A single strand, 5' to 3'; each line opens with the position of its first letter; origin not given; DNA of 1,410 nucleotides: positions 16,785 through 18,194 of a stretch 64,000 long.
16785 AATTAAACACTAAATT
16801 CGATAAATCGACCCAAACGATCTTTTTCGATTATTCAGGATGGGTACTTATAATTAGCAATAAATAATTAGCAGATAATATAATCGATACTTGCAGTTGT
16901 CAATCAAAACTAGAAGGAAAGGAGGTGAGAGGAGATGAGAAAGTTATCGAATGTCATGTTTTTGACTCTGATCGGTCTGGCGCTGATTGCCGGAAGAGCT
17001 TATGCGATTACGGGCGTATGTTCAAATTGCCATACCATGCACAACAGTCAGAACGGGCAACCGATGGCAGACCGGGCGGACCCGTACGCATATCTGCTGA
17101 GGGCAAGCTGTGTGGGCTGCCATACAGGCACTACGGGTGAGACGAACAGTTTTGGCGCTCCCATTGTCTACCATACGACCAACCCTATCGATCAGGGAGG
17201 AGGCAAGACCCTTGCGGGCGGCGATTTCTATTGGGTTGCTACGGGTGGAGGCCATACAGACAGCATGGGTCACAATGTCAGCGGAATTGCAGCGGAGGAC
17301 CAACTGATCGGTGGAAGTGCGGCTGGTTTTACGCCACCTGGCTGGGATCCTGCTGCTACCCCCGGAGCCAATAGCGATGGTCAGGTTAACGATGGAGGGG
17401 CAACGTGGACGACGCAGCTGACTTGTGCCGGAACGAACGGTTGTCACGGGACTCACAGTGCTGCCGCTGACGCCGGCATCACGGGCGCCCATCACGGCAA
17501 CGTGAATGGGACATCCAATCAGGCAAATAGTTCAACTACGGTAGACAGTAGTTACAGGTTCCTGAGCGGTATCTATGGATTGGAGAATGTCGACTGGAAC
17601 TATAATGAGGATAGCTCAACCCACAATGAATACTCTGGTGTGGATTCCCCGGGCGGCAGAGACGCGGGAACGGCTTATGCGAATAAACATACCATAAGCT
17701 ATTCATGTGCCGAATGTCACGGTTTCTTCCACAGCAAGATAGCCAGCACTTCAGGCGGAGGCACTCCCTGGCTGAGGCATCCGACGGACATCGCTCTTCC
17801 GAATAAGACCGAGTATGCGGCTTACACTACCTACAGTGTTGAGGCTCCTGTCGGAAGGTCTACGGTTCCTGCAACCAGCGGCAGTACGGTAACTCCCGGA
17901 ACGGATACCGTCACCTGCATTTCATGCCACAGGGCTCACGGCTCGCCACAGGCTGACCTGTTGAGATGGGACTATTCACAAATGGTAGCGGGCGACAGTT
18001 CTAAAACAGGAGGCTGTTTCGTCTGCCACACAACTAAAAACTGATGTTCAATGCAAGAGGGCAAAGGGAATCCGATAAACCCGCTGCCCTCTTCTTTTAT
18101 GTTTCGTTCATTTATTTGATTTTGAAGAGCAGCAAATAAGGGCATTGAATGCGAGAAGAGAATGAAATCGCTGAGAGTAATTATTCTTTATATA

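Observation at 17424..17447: Conserved CX5CH (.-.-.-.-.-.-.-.) motif in place of a canonical CxxCH at the third haem site of all four OmcS-like paralogs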

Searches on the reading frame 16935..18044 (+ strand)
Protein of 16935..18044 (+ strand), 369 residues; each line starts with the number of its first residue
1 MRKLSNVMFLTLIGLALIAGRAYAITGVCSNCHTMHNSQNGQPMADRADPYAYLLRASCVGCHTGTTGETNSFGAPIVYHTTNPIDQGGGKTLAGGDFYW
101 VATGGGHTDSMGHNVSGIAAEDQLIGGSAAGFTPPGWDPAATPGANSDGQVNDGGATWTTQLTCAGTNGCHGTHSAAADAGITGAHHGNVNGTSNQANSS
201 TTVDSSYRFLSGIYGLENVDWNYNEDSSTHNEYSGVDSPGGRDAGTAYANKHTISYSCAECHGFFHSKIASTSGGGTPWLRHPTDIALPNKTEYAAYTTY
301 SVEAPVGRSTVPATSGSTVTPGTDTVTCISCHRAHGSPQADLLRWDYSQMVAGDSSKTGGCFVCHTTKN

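Call 5: search_protein_families(library=ncbifam, proteins=[window:16935-18044:+], max_evalue=0.01)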
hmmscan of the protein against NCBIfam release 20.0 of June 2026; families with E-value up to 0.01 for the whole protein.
window:16935-18044:+ (369 aa): 5 families
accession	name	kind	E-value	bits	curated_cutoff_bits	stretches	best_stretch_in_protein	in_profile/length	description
TIGR01905.1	paired_CXXCH_1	subfamily_domain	0.00037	20.4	25.2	1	327-367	8-38/41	doubled CXXCH domain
TIGR03153.1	cytochr_NrfH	equivalog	0.0018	18.4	134.2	1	27-66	29-62/138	cytochrome c nitrite reductase small subunit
NF008659.0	PRK11659.1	equivalog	0.0018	18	184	0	28-68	137-172/188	cytochrome c nitrite reductase pentaheme subunit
NF045713.1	CxxCH_16_HmcA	equivalog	0.0027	16.4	400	1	28-73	320-365/541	sulfate respiration complex hexadecaheme cytochrome HmcA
TIGR03508.1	decahem_SO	subfamily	0.0043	16.5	192.2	0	325-367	143-176/258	DmsE family decaheme c-type cytochrome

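Call 6: search_protein_families(library=pfam, proteins=[window:16935-18044:+], max_evalue=0.01)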
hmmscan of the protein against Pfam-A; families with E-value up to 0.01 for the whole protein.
window:16935-18044:+ (369 aa): 2 families
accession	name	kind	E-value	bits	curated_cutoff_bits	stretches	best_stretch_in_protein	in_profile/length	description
PF09699.15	Paired_CXXCH_1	-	6.2e-08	32.6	20.6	1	327-368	8-39/41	Doubled CXXCH motif (Paired_CXXCH_1)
PF14522.11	Cytochrome_C7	-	5.1e-06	26.7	24.8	0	27-69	14-54/67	Cytochrome c7 and related cytochrome c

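Call 7: search_solved_structures(query=window:16935-18044:+, max_evalue=10, show_alignments=3)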
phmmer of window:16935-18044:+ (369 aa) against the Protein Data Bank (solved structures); distinct sequences matched with E-value up to 10: 2.
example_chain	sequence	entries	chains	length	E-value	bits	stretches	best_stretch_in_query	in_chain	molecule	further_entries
2poi_A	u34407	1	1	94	0.51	12.8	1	297-354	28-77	Baculoviral IAP repeat-containing protein 4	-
2pop_B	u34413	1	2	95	0.52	12.8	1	297-355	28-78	Baculoviral IAP repeat-containing protein 4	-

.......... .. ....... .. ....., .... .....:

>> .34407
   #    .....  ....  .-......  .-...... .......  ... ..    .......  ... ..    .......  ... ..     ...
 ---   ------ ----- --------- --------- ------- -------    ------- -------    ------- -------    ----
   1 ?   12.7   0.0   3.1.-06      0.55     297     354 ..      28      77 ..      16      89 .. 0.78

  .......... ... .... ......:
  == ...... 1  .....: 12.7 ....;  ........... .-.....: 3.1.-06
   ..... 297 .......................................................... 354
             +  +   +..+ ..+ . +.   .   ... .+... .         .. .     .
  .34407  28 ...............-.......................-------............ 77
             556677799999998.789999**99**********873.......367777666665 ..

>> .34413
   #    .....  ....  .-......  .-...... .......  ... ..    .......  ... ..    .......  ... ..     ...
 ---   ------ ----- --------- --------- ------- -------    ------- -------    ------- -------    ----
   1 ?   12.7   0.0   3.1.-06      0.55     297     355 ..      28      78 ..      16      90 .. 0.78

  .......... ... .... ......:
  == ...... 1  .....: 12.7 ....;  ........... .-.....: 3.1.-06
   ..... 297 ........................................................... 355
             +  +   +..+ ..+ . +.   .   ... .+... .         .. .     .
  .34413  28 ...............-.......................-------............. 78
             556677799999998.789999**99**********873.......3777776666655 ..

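Call 8: find_homologous_proteins(query=window:16935-18044:+, max_evalue=0.001)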
Query window:16935-18044:+ (369 aa): 2996 proteins with E <= 0.001 among 8000 candidates; the best 120 are listed.
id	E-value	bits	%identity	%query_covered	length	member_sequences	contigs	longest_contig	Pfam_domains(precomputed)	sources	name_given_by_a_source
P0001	1.6e-250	849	100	100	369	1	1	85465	PF09699.16,PF14522.12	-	-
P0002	7.6e-208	708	85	100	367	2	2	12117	PF09699.16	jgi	jgi:predicted CXXCH cytochrome family protein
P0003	3.5e-195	667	80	100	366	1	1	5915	PF09699.16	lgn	-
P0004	5.8e-167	574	70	100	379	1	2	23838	PF09699.16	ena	-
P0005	1.1e-149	517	65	100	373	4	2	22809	PF09699.16,PF14522.12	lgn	-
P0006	1.4e-149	517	65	95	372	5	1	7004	PF09699.16,PF14522.12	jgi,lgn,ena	-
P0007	2.5e-142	493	63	100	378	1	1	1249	PF09699.16,PF14522.12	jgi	jgi:predicted CXXCH cytochrome family protein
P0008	1.2e-139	484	61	100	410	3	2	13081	PF09699.16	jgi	jgi:predicted CXXCH cytochrome family protein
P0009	1.7e-138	480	60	100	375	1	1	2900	PF09699.16,PF14522.12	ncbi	-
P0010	3.9e-138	479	62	100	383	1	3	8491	PF09699.16,PF14522.12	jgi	jgi:predicted CXXCH cytochrome family protein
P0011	4.4e-138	479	61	100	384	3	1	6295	PF09699.16,PF14522.12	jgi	jgi:predicted CXXCH cytochrome family protein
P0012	5.5e-137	475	60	100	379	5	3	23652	PF09699.16,PF22113.2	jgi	jgi:predicted CXXCH cytochrome family protein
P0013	3.3e-135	469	60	100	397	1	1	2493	PF09699.16,PF14522.12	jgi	jgi:predicted CXXCH cytochrome family protein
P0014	1.8e-134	467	60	100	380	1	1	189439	PF09699.16,PF14522.12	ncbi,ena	-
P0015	1.2e-133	464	60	100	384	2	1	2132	PF09699.16,PF14522.12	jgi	jgi:predicted CXXCH cytochrome family protein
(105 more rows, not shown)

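Call 11: search_solved_structures(query=A1, max_evalue=10, show_alignments=4)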
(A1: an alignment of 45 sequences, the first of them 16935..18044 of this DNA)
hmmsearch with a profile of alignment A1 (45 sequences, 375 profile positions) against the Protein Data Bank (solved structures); distinct sequences matched with E-value up to 10: 1.
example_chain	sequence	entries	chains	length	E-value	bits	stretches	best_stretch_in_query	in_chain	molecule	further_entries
6ef8_A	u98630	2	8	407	1.3e-18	70.5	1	28-354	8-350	C-type cytochrome OmcS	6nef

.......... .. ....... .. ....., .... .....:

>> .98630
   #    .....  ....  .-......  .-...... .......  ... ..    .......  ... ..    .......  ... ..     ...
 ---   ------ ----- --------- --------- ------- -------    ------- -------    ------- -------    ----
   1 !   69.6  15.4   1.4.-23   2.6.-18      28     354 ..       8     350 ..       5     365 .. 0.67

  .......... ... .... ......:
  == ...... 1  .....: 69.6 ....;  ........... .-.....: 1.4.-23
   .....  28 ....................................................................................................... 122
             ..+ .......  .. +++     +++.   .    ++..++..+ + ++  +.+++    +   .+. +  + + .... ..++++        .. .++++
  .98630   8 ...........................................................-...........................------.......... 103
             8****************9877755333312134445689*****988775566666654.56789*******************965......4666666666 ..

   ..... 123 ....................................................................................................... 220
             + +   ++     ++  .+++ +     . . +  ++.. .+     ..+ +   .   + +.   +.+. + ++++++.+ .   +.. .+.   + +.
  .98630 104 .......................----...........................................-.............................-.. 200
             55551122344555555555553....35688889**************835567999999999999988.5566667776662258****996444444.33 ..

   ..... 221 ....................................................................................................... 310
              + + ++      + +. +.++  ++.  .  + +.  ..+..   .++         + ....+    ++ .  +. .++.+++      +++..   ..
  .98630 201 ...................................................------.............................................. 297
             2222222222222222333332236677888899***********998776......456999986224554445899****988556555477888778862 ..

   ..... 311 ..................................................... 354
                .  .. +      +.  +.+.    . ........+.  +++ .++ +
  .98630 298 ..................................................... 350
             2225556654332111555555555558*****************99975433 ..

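Call 24: predict_structure(alignment_id=A1)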
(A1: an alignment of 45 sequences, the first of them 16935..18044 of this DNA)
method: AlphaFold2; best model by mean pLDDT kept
length: 369 residues; sequences in the alignment: 45
mean_pLDDT: 59.1   pTM: 0.61
mean pLDDT of the five models: 59.1, 55.7, 53.5, 47.0, 43.3
residues with pLDDT >= 90: 12; 70-90: 105; 50-70: 118; < 50: 134
segments of 3 or more residues with pLDDT < 50: 20-44, 46-58, 67-70, 79-107, 111-133, 183-193, 268-281, 334-344
pLDDT, mean of each block of 10 residues (from residue 1): 90 72 35 38 45 45 50 50 37 35 43 42 43 57 66 61 66 67 46 55 53 69 66 77 59 75 54 36 72 85 80 87 82 50 55 73 72
secondary structure, 60 per line:
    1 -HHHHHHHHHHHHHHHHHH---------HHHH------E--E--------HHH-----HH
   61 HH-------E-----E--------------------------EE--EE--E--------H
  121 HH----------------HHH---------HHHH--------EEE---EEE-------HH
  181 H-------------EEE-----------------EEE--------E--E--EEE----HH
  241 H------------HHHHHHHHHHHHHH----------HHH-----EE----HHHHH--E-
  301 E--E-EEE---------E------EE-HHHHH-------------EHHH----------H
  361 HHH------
elements in order: H2-19 H29-32 H59-62 H151-154 E163-165 E169-171 E195-197 E215-217 E232-234 H254-267 H292-296 E306-308 H328-332 H360-363

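Call 29: fold_search(model_id=the predicted structure, library=pdb)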
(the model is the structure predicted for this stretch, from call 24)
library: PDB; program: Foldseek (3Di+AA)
matches with E <= 10: 0; with E <= 0.001: 0
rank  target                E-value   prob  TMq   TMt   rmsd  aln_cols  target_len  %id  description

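Call 37: find_related_loci(query=A1, collection=genome_contigs, flank=10000)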
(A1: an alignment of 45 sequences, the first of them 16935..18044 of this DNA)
Query A1 (369 aa) in genome_contigs; peptide patterns used: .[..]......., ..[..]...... (x = any residue, [..] = any of these).
598 stretches matched a pattern (row limit reached: there are more); 524 encode a relative of the query (tblastn E <= 1e-3); the best 80 are kept; 79 distinct loci.
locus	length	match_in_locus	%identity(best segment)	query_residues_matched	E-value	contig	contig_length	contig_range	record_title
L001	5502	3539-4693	58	1-369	3e-137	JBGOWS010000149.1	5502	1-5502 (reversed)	MAG: Thermodesulfovibrionia bacterium isolate OBJ_0618_130150_87 k141_1595291_length_5502_cov_8.8060, whole genome shotg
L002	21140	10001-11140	59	1-369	5e-132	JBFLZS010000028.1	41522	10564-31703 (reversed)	MAG: Nitrospirota bacterium isolate MAG117 MAG117_28, whole genome shotgun sequence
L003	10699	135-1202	61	23-369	4e-132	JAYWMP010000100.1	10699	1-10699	MAG: Nitrospirota bacterium isolate DY22_TVG17_BIN105 k141_490129, whole genome shotgun sequence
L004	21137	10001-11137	58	1-369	1e-131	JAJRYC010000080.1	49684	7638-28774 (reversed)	MAG: Nitrospirae bacterium isolate Dive96_bin3.242 k141_2691152, whole genome shotgun sequence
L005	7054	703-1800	60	4-369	3e-131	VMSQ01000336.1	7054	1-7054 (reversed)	MAG: Desulfobacteraceae bacterium isolate S3_36 k141_77848, whole genome shotgun sequence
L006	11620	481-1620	57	1-369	2e-128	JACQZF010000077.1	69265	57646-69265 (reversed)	MAG: Nitrospirae bacterium isolate NC_groundwater_1560_Pr4_S-0.65um_46_16 SR1-18-Sp65_coassembly_scaffold_398240, whole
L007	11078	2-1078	57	7-369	9e-127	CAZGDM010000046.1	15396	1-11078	MAG TPA_asm: uncultured Thermodesulfobacteriota bacterium isolate SRP338002_co1_131 genome assembly, contig: NODE_3597_l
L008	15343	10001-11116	56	22-369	2e-123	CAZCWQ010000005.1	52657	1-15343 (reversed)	MAG TPA_asm: uncultured Desulfobacterales bacterium isolate SRP323688_co1_279 genome assembly, contig: NODE_1209_length_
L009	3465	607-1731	59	1-369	2e-124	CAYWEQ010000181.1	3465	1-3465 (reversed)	MAG TPA_asm: uncultured Rikenellaceae bacterium isolate SRP080215_co1_37 genome assembly, contig: NODE_65048_length_3465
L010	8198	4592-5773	55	1-369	1e-119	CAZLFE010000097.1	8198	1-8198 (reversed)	MAG TPA_asm: uncultured Nitrospiraceae bacterium isolate binchicken_co325_89 genome assembly, contig: NODE_3790_length_8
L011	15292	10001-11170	53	1-369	2e-118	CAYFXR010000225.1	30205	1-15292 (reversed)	MAG TPA_asm: uncultured Nitrospiraceae bacterium isolate ERP108616_co1_67 genome assembly, contig: k119_905576, whole ge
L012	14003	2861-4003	52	1-369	1e-114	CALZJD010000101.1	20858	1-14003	MAG: Thermodesulfovibrionia bacterium isolate FO_M_Nitrospirota_05 genome assembly, contig: scaffold_9560, whole genome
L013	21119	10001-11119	53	1-369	2e-114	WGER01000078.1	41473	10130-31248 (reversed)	MAG: Nitrospirae bacterium isolate S146_51 k151_755198, whole genome shotgun sequence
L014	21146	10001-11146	53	1-369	3e-114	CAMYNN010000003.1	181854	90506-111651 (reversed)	MAG: Thermodesulfovibrionia bacterium isolate FO_M_Nitrospinota_07.1 genome assembly, contig: scaffold_132, whole genome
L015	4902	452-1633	50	1-369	4e-110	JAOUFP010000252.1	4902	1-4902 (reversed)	MAG: Nitrospirota bacterium isolate 4_1_July_SF_Bin47 4_1_July_SF_Bin47_scaffold_10549_c1, whole genome shotgun sequence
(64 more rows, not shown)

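Call 53: search_protein_representatives(alignment_id=A1)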
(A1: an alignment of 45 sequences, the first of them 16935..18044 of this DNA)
Query: 45 sequences, 375 profile positions. Proteins with E-value up to 0.001 (for the whole library): 1493; up to 1e-10: 991; up to 1e-30: 535. The best 150 are listed.
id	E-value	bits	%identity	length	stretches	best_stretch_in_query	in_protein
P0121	9.3e-150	515.3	-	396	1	1-373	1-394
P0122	2.0e-119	415.5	-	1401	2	56-373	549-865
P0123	7.4e-111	387.3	-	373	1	7-375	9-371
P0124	1.1e-105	370.4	-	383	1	1-373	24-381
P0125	1.4e-104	366.7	-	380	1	2-374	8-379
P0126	3.8e-104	365.2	-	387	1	1-373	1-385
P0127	1.3e-102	360.2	-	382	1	6-373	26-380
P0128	3.8e-101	355.4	-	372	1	5-373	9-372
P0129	5.2e-101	354.9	-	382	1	8-374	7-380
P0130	8.6e-101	354.2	-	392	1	6-373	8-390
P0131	1.1e-100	353.8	-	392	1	9-373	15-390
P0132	3.3e-100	352.3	-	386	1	18-373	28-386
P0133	6.1e-100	351.4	-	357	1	9-373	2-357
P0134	3.6e-99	348.9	-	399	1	6-374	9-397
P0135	5.2e-99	348.3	-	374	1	11-373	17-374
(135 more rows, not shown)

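Call 73: find_encoding_contigs(protein=window:16935-18044:+, flank=2000, max_places=3)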
Protein window:16935-18044:+ (369 aa): no gene with exactly this product is on record in the collection.

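Call 74: find_encoding_contigs(protein=P0002, flank=6000, max_places=3)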
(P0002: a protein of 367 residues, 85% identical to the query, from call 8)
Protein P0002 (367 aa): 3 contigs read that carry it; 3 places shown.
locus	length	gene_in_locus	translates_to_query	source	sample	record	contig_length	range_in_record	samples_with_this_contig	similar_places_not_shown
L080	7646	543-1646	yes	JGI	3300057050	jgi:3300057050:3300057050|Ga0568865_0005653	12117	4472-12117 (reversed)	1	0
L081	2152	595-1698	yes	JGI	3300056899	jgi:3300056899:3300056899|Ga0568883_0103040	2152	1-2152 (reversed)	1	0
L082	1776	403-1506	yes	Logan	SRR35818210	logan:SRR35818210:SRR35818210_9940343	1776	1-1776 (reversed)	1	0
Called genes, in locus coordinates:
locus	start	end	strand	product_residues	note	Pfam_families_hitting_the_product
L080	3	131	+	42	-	?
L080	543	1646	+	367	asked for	PF09699:Paired_CXXCH_1 (weak)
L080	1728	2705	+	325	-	PF08450:SGL (faint), PF06739:SBBP (faint), PF01436:NHL (faint), PF22807:TrAA12 (faint), PF17170:DUF5128 (weak)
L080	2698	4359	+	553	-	PF14321:DUF4382 (weak), PF21783:YNCE (faint), PF10282:Lactonase (faint)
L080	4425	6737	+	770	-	-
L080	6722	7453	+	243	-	PF03783:CsgG (faint), PF05643:GNA1162-like (weak)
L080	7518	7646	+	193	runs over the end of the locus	-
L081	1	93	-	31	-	?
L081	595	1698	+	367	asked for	PF09699:Paired_CXXCH_1 (weak)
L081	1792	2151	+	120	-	?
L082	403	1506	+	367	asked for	PF09699:Paired_CXXCH_1 (weak)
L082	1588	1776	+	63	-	?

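Call 76: predict_structure(alignment_id=A2)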
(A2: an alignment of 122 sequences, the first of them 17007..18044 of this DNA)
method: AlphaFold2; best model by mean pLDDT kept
length: 345 residues; sequences in the alignment: 122
mean_pLDDT: 84.9   pTM: 0.84
mean pLDDT of the five models: 84.9, 84.7, 82.3, 80.2, 76.7
residues with pLDDT >= 90: 194; 70-90: 99; 50-70: 37; < 50: 15
segments of 3 or more residues with pLDDT < 50: 1-5, 7-10
pLDDT, mean of each block of 10 residues (from residue 1): 44 55 52 75 90 93 92 90 83 83 66 91 94 92 95 88 68 91 94 93 96 85 84 93 81 79 92 93 96 97 92 90 88 90 89
secondary structure, 60 per line:
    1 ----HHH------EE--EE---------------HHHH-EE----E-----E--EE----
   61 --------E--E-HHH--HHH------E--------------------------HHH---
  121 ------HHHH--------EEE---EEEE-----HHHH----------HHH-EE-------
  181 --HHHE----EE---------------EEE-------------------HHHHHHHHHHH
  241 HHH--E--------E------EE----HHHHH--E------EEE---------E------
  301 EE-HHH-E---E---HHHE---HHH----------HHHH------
elements in order: H35-38 H127-130 E139-141 E145-148 H154-157 E208-210 H230-243 H268-272 E282-284 H336-339

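Call 78: fold_search(model_id=the predicted structure, library=pdb)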
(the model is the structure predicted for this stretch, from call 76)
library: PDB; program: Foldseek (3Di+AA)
matches with E <= 10: 1; with E <= 0.001: 0
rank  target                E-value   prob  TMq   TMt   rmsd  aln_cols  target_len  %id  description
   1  3dab_C                7.9e+00  0.01  0.06  0.16   9.9        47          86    8  Structure of the human Mdmx protein bound to the p53 tumor suppressor transactivation domain (released 2008-09-02)
